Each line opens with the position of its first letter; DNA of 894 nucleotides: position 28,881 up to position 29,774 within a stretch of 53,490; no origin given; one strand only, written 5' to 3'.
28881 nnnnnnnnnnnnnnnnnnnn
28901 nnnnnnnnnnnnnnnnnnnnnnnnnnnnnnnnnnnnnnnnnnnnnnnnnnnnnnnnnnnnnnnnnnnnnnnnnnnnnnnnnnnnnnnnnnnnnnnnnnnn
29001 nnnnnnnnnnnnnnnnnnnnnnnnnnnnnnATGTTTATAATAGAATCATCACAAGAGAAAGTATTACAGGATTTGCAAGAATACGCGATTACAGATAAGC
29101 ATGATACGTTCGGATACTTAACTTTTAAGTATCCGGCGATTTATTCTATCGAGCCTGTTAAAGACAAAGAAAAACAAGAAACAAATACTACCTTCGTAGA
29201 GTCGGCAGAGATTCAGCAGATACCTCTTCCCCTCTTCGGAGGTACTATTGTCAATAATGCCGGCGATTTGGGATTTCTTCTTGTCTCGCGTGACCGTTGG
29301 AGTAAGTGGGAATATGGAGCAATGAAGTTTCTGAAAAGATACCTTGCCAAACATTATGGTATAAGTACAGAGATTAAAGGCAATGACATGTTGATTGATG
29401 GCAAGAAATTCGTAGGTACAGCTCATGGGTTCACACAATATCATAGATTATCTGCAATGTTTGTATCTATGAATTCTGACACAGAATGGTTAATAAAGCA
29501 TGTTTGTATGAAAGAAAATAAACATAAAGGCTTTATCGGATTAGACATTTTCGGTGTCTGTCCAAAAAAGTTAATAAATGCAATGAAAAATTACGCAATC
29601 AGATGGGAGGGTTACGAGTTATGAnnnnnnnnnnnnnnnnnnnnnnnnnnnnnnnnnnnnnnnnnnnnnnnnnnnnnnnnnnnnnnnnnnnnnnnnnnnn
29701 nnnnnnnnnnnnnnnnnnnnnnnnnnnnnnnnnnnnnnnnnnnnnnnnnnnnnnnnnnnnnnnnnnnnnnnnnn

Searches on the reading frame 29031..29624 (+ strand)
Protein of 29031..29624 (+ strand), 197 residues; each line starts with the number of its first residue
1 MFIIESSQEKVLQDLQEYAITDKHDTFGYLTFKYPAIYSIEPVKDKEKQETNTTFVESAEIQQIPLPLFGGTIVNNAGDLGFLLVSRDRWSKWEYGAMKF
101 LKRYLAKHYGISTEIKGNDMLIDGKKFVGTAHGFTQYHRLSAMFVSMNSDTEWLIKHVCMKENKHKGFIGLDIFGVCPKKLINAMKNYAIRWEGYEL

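Call 11: search_protein_families(library=phrogs, proteins=[window:29031-29624:+], max_evalue=0.001)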
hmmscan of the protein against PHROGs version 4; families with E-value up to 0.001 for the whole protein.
window:29031-29624:+ (197 aa): 0 families

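Call 42: search_protein_families(library=pfam, proteins=[window:29031-29624:+], max_evalue=0.01)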
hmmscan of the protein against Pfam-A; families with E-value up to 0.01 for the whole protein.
window:29031-29624:+ (197 aa): 1 family
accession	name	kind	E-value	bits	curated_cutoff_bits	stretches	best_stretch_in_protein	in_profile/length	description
PF21948.1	LplA-B_cat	-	2.6e-06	28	27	1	45-164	40-164/200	Lipoyl protein ligase A/B catalytic domain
